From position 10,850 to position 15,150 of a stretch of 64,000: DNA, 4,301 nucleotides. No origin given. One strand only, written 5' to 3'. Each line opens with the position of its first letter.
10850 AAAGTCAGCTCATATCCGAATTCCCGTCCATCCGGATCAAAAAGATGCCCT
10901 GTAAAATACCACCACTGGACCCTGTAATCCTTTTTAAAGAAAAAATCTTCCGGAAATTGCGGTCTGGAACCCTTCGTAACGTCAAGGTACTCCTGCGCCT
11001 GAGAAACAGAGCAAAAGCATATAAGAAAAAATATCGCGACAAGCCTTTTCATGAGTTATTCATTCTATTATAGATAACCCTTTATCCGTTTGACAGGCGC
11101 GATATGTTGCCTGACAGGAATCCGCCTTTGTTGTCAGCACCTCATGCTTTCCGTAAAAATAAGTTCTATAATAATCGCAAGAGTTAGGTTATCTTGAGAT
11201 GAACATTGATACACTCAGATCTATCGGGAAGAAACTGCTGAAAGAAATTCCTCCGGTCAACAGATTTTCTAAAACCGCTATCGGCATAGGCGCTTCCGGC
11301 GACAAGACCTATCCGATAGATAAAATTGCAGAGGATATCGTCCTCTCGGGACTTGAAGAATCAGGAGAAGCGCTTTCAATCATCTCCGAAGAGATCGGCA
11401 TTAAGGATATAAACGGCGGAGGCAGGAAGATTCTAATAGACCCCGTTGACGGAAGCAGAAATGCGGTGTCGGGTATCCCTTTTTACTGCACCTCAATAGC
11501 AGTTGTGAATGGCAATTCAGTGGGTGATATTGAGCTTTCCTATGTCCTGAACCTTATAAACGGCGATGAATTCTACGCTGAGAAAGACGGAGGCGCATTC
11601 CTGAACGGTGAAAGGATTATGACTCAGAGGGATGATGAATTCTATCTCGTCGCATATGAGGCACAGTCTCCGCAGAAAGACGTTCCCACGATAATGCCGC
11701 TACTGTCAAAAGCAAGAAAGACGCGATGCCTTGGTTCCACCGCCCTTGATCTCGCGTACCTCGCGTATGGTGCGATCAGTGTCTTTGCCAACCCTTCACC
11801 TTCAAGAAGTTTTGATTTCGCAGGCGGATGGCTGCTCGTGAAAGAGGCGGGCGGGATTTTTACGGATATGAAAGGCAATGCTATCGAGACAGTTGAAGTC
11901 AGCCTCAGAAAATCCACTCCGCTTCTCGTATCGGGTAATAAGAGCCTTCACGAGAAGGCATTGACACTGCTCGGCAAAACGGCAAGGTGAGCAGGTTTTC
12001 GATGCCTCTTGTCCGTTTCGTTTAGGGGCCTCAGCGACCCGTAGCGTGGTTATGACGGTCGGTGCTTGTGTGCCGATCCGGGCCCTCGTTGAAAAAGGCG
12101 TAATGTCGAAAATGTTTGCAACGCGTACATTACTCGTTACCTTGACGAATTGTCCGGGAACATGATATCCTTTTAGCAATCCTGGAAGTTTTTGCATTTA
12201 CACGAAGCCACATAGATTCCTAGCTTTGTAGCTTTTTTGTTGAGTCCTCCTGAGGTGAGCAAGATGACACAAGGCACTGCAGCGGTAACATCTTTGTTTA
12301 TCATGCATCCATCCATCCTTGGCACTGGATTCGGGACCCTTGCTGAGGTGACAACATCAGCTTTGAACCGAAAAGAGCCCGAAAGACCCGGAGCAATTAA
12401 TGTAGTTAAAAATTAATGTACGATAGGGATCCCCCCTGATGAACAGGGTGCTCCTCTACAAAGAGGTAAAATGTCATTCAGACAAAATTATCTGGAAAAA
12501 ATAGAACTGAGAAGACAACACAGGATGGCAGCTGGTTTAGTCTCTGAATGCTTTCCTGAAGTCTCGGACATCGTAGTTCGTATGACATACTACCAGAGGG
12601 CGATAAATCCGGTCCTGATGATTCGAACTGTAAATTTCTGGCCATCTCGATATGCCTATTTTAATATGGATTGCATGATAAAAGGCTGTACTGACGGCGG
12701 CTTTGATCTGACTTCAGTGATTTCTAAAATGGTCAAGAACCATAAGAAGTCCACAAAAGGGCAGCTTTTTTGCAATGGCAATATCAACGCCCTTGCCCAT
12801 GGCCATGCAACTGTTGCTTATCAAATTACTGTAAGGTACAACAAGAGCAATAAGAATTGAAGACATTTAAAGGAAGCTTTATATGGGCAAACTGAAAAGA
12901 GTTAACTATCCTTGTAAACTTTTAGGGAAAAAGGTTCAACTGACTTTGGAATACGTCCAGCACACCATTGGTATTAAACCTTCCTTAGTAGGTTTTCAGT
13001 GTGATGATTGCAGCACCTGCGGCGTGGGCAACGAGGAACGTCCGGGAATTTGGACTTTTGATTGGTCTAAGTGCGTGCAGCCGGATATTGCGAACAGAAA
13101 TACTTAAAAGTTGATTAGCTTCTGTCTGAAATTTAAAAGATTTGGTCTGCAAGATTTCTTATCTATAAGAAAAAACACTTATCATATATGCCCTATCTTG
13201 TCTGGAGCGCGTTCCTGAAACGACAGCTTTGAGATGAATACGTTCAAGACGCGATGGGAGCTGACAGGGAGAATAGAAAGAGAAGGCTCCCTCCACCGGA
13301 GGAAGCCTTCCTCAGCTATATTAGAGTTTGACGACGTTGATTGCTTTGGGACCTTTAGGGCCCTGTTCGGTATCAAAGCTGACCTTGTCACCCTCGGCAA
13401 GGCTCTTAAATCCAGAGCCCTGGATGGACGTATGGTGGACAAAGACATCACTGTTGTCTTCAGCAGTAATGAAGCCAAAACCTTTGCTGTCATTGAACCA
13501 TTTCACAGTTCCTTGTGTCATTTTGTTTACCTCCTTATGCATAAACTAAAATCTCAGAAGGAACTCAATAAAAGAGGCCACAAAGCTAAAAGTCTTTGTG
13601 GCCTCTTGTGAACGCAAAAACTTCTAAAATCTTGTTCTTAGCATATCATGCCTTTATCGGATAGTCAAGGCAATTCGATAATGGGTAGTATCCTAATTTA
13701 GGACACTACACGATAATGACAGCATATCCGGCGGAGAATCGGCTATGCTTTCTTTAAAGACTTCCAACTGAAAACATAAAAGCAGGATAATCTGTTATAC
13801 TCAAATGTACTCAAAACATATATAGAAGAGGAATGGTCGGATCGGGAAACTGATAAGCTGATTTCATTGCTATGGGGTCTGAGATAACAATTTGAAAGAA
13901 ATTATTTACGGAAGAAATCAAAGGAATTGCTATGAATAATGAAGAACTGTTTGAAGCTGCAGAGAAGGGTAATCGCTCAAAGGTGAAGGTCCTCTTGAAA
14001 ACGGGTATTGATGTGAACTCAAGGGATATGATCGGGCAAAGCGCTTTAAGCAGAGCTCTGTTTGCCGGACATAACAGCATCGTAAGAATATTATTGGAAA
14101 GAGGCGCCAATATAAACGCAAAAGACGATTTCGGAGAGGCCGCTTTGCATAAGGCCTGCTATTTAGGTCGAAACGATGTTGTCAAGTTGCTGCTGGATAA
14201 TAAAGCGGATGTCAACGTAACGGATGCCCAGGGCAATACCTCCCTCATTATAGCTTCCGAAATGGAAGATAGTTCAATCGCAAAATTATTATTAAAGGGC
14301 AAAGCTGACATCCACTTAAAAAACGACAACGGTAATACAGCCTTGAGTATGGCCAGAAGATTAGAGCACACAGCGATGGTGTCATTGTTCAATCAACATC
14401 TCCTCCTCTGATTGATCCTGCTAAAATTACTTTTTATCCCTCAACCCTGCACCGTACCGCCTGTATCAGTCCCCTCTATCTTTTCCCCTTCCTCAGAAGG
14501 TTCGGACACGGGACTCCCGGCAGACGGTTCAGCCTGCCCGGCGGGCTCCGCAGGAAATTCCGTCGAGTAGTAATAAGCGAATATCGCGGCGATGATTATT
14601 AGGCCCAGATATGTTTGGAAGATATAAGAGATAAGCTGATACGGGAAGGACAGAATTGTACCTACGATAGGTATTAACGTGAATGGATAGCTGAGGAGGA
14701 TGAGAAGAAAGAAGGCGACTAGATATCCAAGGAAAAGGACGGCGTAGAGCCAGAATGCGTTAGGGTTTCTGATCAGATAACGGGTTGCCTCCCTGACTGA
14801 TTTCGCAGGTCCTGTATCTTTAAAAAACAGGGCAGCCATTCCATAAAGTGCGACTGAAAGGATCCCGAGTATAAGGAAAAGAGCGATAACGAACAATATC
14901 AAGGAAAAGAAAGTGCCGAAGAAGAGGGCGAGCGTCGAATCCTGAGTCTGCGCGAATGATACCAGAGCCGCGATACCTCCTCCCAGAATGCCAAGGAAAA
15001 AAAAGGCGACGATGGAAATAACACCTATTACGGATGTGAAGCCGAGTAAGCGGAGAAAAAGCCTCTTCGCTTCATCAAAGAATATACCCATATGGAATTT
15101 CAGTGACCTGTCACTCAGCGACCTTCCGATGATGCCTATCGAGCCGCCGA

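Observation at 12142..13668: A decayed inverted duplicate of the complete csp locus brackets, and probably drives, an orphan two-gene cassette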

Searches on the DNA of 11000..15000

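Call 6: search_rna_families(source=window, start=11000, end=15000, threshold=evalue, max_evalue=10)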
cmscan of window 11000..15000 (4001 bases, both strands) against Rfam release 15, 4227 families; matches with E-value up to 10: 11.
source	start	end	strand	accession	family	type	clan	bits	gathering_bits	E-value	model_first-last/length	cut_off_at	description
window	13279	13646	-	RF01766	cspA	Cis-reg; thermoregulator;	-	63.9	78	5.3e-15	1-428/428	no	cspA thermoregulator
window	13103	13169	+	RF01587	snoR10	Gene; snRNA; snoRNA; CD-box;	-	26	65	1.9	1-71/71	no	small nucleolar RNA snoR10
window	12818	12883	-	RF03653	mir-971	Gene; miRNA;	-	20.2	53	1.3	1-77/77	no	mir-971 microRNA precursor family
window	13276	13312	-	RF00489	ctRNA_p42d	Gene; antisense;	-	19.3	50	1.3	1-46/46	no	ctRNA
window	13574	13606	+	RF03384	mir-7180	Gene; miRNA;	-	18.6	78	2.3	13-45/58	no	mir-7180 microRNA precursor family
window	13110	13221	+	RF00201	snoZ278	Gene; snRNA; snoRNA; CD-box;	-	18.5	36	2.9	1-115/115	no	Small nucleolar RNA Z278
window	14588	14640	+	RF01150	sR11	Gene; snRNA; snoRNA; CD-box;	-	17.2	39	6.6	1-57/57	no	Small nucleolar RNA sR11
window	12667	12754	+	RF01420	snoR113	Gene; snRNA; snoRNA; CD-box;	-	17.1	47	4.8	1-103/103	no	Small nucleolar RNA snoR113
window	14530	14627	-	RF00457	IRES_mnt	Cis-reg; IRES;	-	16.7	100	0.41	1-203/203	no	Mnt IRES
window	11483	11548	-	RF02677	NsiR4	Gene; sRNA;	-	15.1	40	7.4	1-65/65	no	Nitrogen stress-induced RNA 4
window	14109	14173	+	RF00023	tmRNA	Gene;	CL00001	7.3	47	6.3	84-140/374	no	transfer-messenger RNA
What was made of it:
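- On Rfam RF01766 cspA thermoregulator: 63.9 bits for leader plus CDS (call 6).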

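Call 55: search_rna_families(source=window, start=13515, end=13690, threshold=evalue, max_evalue=10, show_alignments=1)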
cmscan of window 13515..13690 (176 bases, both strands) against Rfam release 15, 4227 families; matches with E-value up to 10: 17.
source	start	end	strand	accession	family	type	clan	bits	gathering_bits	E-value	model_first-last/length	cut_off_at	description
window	13569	13613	-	RF00697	mir-186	Gene; miRNA;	-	19.5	70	0.16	1-82/82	no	mir-186 microRNA precursor family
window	13567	13657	-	RF04179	BTnc049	Gene; sRNA;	-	19.5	81.9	0.26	1-111/111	no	Bacteroides sRNA BTnc049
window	13574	13606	+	RF03384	mir-7180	Gene; miRNA;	-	18.6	78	0.1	13-45/58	no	mir-7180 microRNA precursor family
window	13566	13612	+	RF03706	mir-2253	Gene; miRNA;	-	17.2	47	0.36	1-57/57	no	mir-2253 microRNA precursor family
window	13528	13628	-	RF02555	hveRNA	Gene; rRNA;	-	16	90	2.5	1-124/124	no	mt-5S-like H. vermiformis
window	13572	13607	+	RF00971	mir-578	Gene; miRNA;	-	14.9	98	4.1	1-84/84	no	mir-578 microRNA precursor family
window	13572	13607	-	RF00971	mir-578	Gene; miRNA;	-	14.8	98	4.1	1-84/84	no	mir-578 microRNA precursor family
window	13518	13644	-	RF04310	nqrA-II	Cis-reg;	-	14.5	55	3.2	1-174/174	no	nqrA-II ncRNA motif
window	13575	13606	+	RF03270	MIR3712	Gene; miRNA;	-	14.3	94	3.3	18-50/65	no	MIR3712 microRNA precursor family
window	13515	13622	+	RF00438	SNORA33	Gene; snRNA; snoRNA; HACA-box;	-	14.3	74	6.8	1-130/130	no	Small nucleolar RNA SNORA33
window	13565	13685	+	RF01775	RsaOG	Gene; sRNA;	-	14.2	50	6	1-147/147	no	RNA S.aureus Orsay G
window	13575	13606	+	RF03198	mir-7385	Gene; miRNA;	-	14.1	69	1.6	1-62/62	no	mir-7385 microRNA precursor family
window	13555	13615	+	RF02066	STnc320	Gene; sRNA;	-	13.6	50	3.3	1-55/55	no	Salmonella enterica sRNA STnc320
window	13573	13606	+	RF03723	MIR7125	Gene; miRNA;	-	13.6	100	3.7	1-107/107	no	MIR7125 microRNA precursor family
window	13568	13637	+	RF01726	SAM-II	Cis-reg; riboswitch;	-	12.1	44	7.8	1-60/60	no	SAM-II riboswitch aptamer (SAM-II long loop)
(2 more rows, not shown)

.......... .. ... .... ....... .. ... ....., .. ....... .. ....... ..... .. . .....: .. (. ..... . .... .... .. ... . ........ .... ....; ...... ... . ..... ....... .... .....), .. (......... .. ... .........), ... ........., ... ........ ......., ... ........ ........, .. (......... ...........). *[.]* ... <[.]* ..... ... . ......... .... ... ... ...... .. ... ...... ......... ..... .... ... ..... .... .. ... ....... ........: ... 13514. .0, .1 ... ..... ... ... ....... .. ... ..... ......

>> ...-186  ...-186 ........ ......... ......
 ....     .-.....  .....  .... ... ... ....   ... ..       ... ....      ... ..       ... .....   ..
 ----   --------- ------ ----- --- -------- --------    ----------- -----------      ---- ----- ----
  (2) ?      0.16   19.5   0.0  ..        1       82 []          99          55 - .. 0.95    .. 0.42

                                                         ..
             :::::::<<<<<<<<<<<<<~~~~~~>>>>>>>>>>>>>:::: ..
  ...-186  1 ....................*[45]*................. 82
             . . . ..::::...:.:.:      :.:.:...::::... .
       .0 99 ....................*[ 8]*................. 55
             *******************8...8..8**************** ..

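Call 56: search_rna_families(source=window, start=12100, end=12480, threshold=evalue, max_evalue=10)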
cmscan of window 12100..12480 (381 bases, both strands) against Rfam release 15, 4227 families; matches with E-value up to 10: 1.
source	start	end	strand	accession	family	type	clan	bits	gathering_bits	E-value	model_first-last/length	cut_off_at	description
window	12109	12185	+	RF02308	TtnuCD34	Gene; snRNA; snoRNA; CD-box;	-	13.4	80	7.1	1-64/64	no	Tetrahymena snoRNA TtnuCD34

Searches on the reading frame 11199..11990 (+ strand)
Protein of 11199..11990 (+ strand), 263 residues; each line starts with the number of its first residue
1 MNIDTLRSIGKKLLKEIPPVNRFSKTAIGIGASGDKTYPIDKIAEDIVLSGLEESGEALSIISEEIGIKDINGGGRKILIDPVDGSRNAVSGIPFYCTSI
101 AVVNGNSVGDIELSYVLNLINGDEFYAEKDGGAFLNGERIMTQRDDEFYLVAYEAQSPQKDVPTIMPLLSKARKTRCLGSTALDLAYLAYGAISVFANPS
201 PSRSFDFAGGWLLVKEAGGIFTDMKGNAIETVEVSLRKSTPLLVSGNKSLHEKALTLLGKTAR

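Call 5: search_protein_families(library=pfam, proteins=[window:11199-11990:+], max_evalue=1)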
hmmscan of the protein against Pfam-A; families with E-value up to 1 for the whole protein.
window:11199-11990:+ (263 aa): 3 families
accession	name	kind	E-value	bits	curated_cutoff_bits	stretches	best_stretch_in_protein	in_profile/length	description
PF00459.30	Inositol_P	-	3.3e-34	119.1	27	1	8-257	15-265/271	Inositol monophosphatase family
PF00316.25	FBPase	-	0.003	17.6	34.8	1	33-89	57-117/191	Fructose-1-6-bisphosphatase, N-terminal domain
PF15969.10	RexA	-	0.023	14.7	25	1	94-151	4-62/235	Intracellular sensor of Lambda phage, Abi component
